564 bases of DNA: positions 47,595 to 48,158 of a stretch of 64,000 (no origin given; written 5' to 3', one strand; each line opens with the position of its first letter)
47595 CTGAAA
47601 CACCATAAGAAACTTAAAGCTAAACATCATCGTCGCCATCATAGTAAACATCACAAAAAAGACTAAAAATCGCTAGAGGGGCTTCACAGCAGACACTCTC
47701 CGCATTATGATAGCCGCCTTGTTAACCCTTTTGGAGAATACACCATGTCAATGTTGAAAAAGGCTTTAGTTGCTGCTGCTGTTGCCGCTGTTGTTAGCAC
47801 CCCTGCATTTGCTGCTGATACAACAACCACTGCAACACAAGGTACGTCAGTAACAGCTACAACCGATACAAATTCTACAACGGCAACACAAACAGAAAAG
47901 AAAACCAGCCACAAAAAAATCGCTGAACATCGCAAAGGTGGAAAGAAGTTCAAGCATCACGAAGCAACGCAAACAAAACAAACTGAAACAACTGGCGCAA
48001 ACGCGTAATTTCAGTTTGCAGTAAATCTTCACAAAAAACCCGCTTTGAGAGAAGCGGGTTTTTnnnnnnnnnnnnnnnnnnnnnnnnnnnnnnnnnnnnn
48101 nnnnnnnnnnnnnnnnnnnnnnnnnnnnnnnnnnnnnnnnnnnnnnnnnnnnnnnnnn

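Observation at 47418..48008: Tandem pair of small secreted proteins with Thr/Ala-rich spacers and His/Lys-rich tails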

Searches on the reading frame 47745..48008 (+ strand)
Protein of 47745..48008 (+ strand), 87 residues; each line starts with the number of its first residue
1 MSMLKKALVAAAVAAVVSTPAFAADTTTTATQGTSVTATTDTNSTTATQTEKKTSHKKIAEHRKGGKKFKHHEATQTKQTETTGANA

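Call 3: search_protein_families(library=pfam, proteins=[window:47745-48008:+], max_evalue=10)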
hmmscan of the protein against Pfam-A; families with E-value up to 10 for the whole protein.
window:47745-48008:+ (87 aa): 6 families
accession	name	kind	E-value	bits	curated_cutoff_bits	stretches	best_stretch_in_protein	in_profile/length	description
PF11862.13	DUF3382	-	0.0043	17.8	28.9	1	4-40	3-36/97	Domain of unknown function (DUF3382)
PF10836.13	DUF2574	-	0.0051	17.1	27.5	1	13-54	12-52/93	Protein of unknown function (DUF2574)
PF04592.20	SelP_N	-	0.061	13.1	23.2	1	3-81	131-214/234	Selenoprotein P, N terminal region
PF05526.16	R_equi_Vir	-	0.19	12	25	1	13-84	7-79/177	Rhodococcus equi virulence-associated protein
PF04684.18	BAF1_ABF1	-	0.42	10.2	28.9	1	7-84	148-218/511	BAF1 / ABF1 chromatin reorganising factor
PF21827.1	New_glue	-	5.8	7.2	31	0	10-67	9-81/94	New glue protein family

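Call 4: search_protein_families(library=ncbifam, proteins=[window:47745-48008:+], max_evalue=10)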
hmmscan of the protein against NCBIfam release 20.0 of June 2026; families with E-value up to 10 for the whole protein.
window:47745-48008:+ (87 aa): 12 families
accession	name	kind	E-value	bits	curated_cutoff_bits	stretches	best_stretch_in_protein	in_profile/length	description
NF033636.1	acid_shock_Asr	equivalog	0.00015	22.6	50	1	7-79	6-77/119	acid resistance repetitive basic protein Asr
NF050048.1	S_layer_VapA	equivalog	0.00056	18.9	200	1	3-59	1-55/526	VapA family S-layer protein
NF052666.1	VPA0252_fam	equivalog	0.0014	18.7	100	1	6-77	2-70/78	VPA0252 family protein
NF011824.1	PRK15296.1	equivalog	0.0017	18.2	400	1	5-62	4-62/181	fimbrial protein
NF038130.1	PEP_NF038130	equivalog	0.0055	16.4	60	1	7-64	6-62/283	NF038130 family PEP-CTERM protein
TIGR04219.1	OMP_w_GlyGly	subfamily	0.021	14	105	1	5-54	1-49/234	TIGR04219 family outer membrane beta-barrel protein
NF047859.1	StressCuResBhsA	equivalog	0.13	12.9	90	1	6-80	5-77/85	multiple stress resistance protein BhsA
NF033793.0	peri_CopK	exception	0.31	11.1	123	1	3-28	1-25/88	periplasmic Cu(I)/Cu(II)-binding protein CopK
NF040942.2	hypo_ExtJ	equivalog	0.41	11.1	52.5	1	6-48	3-50/77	selenite/tellurite reduction operon protein ExtJ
NF049875.1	NetB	exception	0.54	10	380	1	20-71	25-74/211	Nrf-like electron transfer protein NetB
NF047414.1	BRANT_His_rich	hypoth_equivalog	0.84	10.7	44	1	3-72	1-61/62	His-rich protein BRANT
NF007276.0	PRK09733.1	equivalog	5.7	6.7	189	1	1-26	1-26/183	fimbrial-like protein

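Call 8: find_homologous_proteins(query=window:47745-48005:+, max_evalue=0.01)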
Query window:47745-48005:+: 50 candidates shared short words with the query, none scored E <= 0.01.

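Call 31: search_protein_representatives(protein=window:47745-48005:+)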
Query: 87 residues. Proteins with E-value up to 0.001 (for the whole library): 3; up to 1e-10: 1; up to 1e-30: 0. The best 3 are listed.
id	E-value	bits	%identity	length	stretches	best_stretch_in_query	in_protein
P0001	3.5e-15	71.6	58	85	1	3-83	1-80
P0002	2.8e-10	56.2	31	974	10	19-77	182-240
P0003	4.4e-08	49.2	51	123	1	1-78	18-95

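Call 34: find_encoding_contigs(protein=P0001, flank=6000, max_places=6)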
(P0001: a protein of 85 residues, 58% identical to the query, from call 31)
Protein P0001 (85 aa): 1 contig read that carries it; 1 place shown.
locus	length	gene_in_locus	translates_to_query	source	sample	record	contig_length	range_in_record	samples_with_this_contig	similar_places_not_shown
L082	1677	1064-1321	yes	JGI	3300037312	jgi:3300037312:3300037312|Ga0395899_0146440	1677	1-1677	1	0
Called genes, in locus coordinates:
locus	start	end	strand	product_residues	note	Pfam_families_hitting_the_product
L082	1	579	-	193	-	?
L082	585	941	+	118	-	-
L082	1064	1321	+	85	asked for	-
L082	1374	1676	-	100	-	?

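Call 35: find_encoding_contigs(protein=P0003, flank=6000, max_places=6)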
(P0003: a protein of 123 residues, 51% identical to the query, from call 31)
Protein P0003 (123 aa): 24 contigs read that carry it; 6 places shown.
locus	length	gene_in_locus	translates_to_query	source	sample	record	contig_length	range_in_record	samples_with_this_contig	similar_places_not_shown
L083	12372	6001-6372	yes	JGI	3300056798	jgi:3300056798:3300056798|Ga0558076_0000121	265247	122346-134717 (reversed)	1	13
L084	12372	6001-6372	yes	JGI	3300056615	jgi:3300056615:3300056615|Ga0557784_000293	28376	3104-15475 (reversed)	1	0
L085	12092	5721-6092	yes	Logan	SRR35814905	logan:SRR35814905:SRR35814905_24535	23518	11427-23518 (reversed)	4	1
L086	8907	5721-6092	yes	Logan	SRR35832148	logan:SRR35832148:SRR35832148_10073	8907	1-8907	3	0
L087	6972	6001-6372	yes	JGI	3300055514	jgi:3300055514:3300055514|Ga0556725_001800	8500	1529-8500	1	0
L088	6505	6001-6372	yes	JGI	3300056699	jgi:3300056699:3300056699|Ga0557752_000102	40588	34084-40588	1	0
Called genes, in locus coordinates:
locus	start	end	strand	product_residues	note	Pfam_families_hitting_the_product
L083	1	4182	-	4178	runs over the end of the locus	PF00071:Ras (weak), PF00617:RasGEF (weak)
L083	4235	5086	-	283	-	-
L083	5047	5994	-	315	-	PF01207:Dus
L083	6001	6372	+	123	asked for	-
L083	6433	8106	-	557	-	PF01368:DHH, PF02272:DHHA1, PF17768:RecJ_OB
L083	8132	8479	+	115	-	PF04430:DUF498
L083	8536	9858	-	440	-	PF05221:AdoHcyase, PF00670:AdoHcyase_NAD, PF02826:2-Hacid_dh_C (weak)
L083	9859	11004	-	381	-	PF00438:S-AdoMet_synt_N, PF02772:S-AdoMet_synt_M, PF02773:S-AdoMet_synt_C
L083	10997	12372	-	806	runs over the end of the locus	PF02518:HATPase_c, PF00204:DNA_gyraseB, PF01751:Toprim, PF21249:GyrB_hook, PF18053:GyrB_insert, PF00986:DNA_gyraseB_C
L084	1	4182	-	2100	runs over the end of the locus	PF00071:Ras, PF00617:RasGEF (weak)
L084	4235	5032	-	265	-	-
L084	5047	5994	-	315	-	PF01207:Dus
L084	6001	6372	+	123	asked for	-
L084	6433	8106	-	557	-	PF01368:DHH, PF02272:DHHA1, PF17768:RecJ_OB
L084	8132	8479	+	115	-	PF04430:DUF498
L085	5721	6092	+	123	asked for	-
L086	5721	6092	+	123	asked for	-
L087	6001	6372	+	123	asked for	-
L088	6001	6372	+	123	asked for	-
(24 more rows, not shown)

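Call 36: find_encoding_contigs(protein=window:47745-48005:+, flank=3000, max_places=4)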
Protein window:47745-48005:+ (87 aa): 3 contigs read that carry it; 3 places shown.
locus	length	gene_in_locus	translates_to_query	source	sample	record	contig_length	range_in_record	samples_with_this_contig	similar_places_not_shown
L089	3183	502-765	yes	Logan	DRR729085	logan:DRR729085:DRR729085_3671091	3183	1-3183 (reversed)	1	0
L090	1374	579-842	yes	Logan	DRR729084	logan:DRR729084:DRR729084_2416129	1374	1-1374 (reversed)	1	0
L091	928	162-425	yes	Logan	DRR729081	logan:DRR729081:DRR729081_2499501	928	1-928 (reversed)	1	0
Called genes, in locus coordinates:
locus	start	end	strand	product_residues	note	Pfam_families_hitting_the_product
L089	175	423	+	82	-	-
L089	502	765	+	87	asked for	-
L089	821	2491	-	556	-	PF01368:DHH, PF02272:DHHA1, PF17768:RecJ_OB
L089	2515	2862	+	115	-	PF04430:DUF498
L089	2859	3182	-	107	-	?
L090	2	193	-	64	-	?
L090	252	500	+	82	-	-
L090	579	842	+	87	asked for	-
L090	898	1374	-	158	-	?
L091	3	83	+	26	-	?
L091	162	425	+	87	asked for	-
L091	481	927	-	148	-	?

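Call 43: search_protein_families(library=ncbifam, alignment_id=A2, max_evalue=1)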
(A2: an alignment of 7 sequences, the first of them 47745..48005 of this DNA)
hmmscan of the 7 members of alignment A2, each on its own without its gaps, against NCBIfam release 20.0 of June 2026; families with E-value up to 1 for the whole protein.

A. member 1, window:47745-48005:+ (87 aa): 11 families
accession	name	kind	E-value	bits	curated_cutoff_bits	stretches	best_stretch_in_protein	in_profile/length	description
NF033636.1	acid_shock_Asr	equivalog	0.00015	22.6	50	1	7-79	6-77/119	acid resistance repetitive basic protein Asr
NF050048.1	S_layer_VapA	equivalog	0.00056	18.9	200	1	3-59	1-55/526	VapA family S-layer protein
NF052666.1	VPA0252_fam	equivalog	0.0014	18.7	100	1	6-77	2-70/78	VPA0252 family protein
NF011824.1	PRK15296.1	equivalog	0.0017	18.2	400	1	5-62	4-62/181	fimbrial protein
NF038130.1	PEP_NF038130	equivalog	0.0055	16.4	60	1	7-64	6-62/283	NF038130 family PEP-CTERM protein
TIGR04219.1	OMP_w_GlyGly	subfamily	0.021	14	105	1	5-54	1-49/234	TIGR04219 family outer membrane beta-barrel protein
NF047859.1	StressCuResBhsA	equivalog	0.13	12.9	90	1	6-80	5-77/85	multiple stress resistance protein BhsA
NF033793.0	peri_CopK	exception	0.31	11.1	123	1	3-28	1-25/88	periplasmic Cu(I)/Cu(II)-binding protein CopK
NF040942.2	hypo_ExtJ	equivalog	0.41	11.1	52.5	1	6-48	3-50/77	selenite/tellurite reduction operon protein ExtJ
NF049875.1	NetB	exception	0.54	10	380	1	20-71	25-74/211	Nrf-like electron transfer protein NetB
NF047414.1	BRANT_His_rich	hypoth_equivalog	0.84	10.7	44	1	3-72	1-61/62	His-rich protein BRANT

B. families by the number of members that match (of 7 scanned): 28 families (the first 25 are shown)
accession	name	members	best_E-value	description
NF033636.1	acid_shock_Asr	7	8.9e-06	acid resistance repetitive basic protein Asr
NF050048.1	S_layer_VapA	5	3.9e-05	VapA family S-layer protein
NF047414.1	BRANT_His_rich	5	0.00043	His-rich protein BRANT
NF038130.1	PEP_NF038130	3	0.0055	NF038130 family PEP-CTERM protein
NF007276.0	PRK09733.1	3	0.034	fimbrial-like protein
NF033793.0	peri_CopK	3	0.31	periplasmic Cu(I)/Cu(II)-binding protein CopK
NF052666.1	VPA0252_fam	2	0.0014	VPA0252 family protein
TIGR04219.1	OMP_w_GlyGly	2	0.021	TIGR04219 family outer membrane beta-barrel protein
NF038083.1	CU044_5270_fam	2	0.025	CU044_5270 family protein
NF045799.1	GrgA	2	0.16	GrgA family transcription factor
NF049875.1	NetB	2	0.17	Nrf-like electron transfer protein NetB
NF043060.1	MAP_0585_fam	2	0.36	MAP_0585 family protein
NF011824.1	PRK15296.1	1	0.0017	fimbrial protein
NF005847.0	PRK07764.2-3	1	0.015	DNA polymerase III subunit gamma and tau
NF040473.1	peri_YbiM_McbA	1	0.021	DUF1471 family periplasmic protein McbA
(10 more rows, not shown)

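Call 45: find_related_loci(query=A3, collection=metagenome_contigs, flank=3000)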
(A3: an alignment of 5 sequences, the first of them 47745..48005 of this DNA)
Query A3 (87 aa) in metagenome_contigs; peptide patterns used: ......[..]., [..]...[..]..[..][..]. (x = any residue, [..] = any of these).
600 stretches matched a pattern (row limit reached: there are more); 1 encode a relative of the query (tblastn E <= 1e-3); 1 distinct loci.
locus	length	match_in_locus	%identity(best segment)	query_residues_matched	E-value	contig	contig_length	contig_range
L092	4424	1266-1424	47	1-52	9e-7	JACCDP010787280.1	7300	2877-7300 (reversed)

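Call 54: find_homologous_proteins(query=A2, max_evalue=0.01)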
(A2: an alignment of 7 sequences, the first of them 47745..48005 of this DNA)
Query A2 (7 sequences) (87 aa, profile of the alignment): 8 proteins with E <= 0.01 among 8000 candidates.
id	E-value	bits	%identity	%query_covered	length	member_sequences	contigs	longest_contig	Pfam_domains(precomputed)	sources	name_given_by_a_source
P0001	4.4e-26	109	58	93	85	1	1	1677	-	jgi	jgi:hypothetical protein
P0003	4.9e-22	96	47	97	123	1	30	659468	-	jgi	jgi:hypothetical protein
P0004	5.0e-11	61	26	48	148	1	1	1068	-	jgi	jgi:hypothetical protein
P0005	4.0e-4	39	-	-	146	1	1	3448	-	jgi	jgi:hypothetical protein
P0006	5.5e-4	38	-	-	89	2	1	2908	-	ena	-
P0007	8.2e-4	38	69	33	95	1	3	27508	PF21827.2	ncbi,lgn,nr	ncbi:MAG TPA: hypothetical protein VGV92_04915 [Gammaproteobacteria bacterium]|nr:hypothetical prote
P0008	1.1e-3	37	-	-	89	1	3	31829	-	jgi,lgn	jgi:hypothetical protein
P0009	2.0e-3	36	34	71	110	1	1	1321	-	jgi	jgi:hypothetical protein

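Call 56: find_encoding_contigs(protein=P0007, flank=5000, max_places=3)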
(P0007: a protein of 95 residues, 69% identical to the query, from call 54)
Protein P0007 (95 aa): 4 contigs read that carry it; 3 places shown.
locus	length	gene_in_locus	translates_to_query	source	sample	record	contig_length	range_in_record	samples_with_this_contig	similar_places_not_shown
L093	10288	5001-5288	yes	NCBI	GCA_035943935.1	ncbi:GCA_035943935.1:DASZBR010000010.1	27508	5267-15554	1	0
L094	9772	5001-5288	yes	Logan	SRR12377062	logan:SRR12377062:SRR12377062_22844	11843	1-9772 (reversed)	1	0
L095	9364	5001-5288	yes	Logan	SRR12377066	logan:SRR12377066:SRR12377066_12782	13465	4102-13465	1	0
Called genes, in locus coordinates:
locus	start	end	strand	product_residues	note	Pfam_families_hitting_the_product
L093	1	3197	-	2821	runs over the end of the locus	PF00071:Ras, PF08477:Roc (faint)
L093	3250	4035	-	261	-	-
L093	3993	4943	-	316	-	PF01207:Dus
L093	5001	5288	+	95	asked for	PF21827:New_glue (weak)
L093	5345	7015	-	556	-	PF01368:DHH, PF02272:DHHA1, PF17768:RecJ_OB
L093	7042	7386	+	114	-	PF04430:DUF498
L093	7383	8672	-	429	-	PF05221:AdoHcyase, PF00670:AdoHcyase_NAD, PF02826:2-Hacid_dh_C (weak)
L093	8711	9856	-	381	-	PF00438:S-AdoMet_synt_N, PF02772:S-AdoMet_synt_M, PF02773:S-AdoMet_synt_C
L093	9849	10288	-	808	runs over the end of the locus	PF02518:HATPase_c, PF00204:DNA_gyraseB, PF01751:Toprim, PF21249:GyrB_hook, PF18053:GyrB_insert, PF00986:DNA_gyraseB_C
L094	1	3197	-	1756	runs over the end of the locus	?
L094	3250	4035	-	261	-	-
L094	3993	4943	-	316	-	PF01207:Dus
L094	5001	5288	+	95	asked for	PF21827:New_glue (weak)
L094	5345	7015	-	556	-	PF01368:DHH, PF02272:DHHA1, PF17768:RecJ_OB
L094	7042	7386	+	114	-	PF04430:DUF498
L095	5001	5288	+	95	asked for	PF21827:New_glue (weak)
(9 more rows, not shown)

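Call 57: find_encoding_contigs(protein=P0004, flank=3000, max_places=2)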
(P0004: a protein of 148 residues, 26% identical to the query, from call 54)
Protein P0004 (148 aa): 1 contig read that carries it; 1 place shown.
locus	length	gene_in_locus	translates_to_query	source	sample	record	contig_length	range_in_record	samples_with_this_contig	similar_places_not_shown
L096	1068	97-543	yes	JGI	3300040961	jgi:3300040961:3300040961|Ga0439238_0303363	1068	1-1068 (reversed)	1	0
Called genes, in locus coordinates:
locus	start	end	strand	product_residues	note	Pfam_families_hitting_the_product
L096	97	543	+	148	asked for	-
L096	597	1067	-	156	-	?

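Call 74: predict_structure(alignment_id=A7)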
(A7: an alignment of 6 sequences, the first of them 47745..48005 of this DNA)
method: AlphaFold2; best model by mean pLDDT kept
length: 87 residues; sequences in the alignment: 6
mean_pLDDT: 55.5   pTM: 0.12
mean pLDDT of the five models: 55.5, 54.4, 52.5, 51.8, 50.7
residues with pLDDT >= 90: 0; 70-90: 0; 50-70: 77; < 50: 10
segments of 3 or more residues with pLDDT < 50: 10-12
pLDDT, mean of each block of 10 residues (from residue 1): 53 51 52 52 55 65 64 55 52
secondary structure, 60 per line:
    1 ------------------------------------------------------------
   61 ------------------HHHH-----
elements in order: H79-82

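Call 89: find_encoding_contigs(protein=P0009, flank=3000, max_places=2)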
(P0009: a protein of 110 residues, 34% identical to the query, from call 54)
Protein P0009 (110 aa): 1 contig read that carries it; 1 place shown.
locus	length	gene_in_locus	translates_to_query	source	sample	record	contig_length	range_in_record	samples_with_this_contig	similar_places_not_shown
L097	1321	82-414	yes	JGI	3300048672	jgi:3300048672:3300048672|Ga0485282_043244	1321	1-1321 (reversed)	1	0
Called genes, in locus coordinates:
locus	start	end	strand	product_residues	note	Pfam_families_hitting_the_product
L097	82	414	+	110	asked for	-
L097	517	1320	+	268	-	?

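Call 90: find_encoding_contigs(protein=P0008, flank=4000, max_places=2)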
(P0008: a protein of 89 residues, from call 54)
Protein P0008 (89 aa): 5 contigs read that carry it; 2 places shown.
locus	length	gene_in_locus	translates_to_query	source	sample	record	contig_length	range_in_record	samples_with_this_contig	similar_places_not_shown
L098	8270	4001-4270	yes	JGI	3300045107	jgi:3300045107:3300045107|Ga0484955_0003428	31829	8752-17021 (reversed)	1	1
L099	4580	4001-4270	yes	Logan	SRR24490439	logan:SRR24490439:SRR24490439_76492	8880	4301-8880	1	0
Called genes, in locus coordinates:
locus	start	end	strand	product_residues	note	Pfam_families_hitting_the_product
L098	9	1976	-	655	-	PF13432:TPR_16 (weak), PF14559:TPR_19 (weak), PF23914:TPR_CcmH_CycH (weak), PF07719:TPR_2 (weak), PF13424:TPR_12 (weak), PF13432:TPR_16, PF14559:TPR_19, PF13844:Glyco_transf_41, +11 more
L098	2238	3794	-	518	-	PF00496:SBP_bac_5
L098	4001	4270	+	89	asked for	-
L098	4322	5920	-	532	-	PF01068:DNA_ligase_A_M, PF04679:DNA_ligase_A_C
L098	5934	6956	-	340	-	-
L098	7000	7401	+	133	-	PF01230:HIT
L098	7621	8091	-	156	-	PF04191:PEMT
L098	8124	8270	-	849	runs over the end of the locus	PF02743:dCache_1 (weak), PF08447:PAS_3, PF08448:PAS_4 (weak), PF02518:HATPase_c, PF00072:Response_reg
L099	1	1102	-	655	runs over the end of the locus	PF00515:TPR_1 (faint), PF03704:BTAD (faint), PF13432:TPR_16 (weak), PF14559:TPR_19 (weak), PF23914:TPR_CcmH_CycH (weak), PF13432:TPR_16, PF14559:TPR_19, PF13844:Glyco_transf_41, +12 more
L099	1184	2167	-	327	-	PF04392:ABC_sub_bind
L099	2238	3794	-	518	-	PF00496:SBP_bac_5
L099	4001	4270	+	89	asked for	-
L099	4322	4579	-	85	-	?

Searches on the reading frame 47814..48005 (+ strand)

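Call 82: search_protein_families(library=ncbifam, proteins=[window:47814-48005:+], max_evalue=10)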
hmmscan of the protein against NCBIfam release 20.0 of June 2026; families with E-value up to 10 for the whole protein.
seq(64 aa): 1 family
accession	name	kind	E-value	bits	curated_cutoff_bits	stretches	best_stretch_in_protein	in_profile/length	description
NF033636.1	acid_shock_Asr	equivalog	9.5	7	50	1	1-56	22-77/119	acid resistance repetitive basic protein Asr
